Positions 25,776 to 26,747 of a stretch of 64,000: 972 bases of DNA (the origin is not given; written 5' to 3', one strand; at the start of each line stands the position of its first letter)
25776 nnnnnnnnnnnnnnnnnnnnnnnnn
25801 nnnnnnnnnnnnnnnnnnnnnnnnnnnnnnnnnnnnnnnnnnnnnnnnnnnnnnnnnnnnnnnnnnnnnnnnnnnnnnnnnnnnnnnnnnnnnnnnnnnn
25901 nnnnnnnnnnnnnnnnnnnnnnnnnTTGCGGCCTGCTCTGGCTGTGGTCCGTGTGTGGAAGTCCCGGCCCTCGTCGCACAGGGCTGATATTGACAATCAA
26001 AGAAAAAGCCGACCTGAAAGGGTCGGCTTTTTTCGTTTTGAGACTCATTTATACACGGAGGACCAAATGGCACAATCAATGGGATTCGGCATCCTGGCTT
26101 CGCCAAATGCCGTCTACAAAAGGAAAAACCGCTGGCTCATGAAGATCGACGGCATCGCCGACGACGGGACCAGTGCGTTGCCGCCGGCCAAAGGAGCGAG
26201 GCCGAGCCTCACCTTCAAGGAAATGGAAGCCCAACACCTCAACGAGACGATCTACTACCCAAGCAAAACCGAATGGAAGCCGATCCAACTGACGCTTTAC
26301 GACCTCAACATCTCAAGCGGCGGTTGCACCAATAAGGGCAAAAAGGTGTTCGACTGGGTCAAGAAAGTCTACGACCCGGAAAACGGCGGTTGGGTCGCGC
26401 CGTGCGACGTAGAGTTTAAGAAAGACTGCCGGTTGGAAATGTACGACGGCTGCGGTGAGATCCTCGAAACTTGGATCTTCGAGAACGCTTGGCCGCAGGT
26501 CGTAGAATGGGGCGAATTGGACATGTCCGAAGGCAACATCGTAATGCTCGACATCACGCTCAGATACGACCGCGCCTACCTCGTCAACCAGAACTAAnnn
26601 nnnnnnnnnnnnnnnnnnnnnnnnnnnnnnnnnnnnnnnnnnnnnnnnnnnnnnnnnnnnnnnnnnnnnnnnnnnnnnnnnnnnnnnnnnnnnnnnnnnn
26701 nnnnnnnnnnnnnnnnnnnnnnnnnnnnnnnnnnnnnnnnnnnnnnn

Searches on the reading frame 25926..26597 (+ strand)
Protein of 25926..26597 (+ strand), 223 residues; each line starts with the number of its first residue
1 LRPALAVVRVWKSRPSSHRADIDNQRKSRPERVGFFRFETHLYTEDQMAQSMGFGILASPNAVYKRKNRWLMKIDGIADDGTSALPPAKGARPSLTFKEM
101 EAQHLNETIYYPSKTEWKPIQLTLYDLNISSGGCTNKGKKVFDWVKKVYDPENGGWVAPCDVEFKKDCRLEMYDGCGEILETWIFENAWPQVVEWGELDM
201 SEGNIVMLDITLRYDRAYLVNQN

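Call 18: search_protein_families(library=pfam, proteins=[window:25926-26597:+], max_evalue=0.001)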
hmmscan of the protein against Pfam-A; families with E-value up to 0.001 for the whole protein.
window:25926-26597:+ (223 aa): 1 family
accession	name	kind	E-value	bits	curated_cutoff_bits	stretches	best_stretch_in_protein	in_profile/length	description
PF06841.18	Phage_T4_gp19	-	2.8e-07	30.9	28.2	1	133-216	58-132/134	T4-like virus tail tube protein gp19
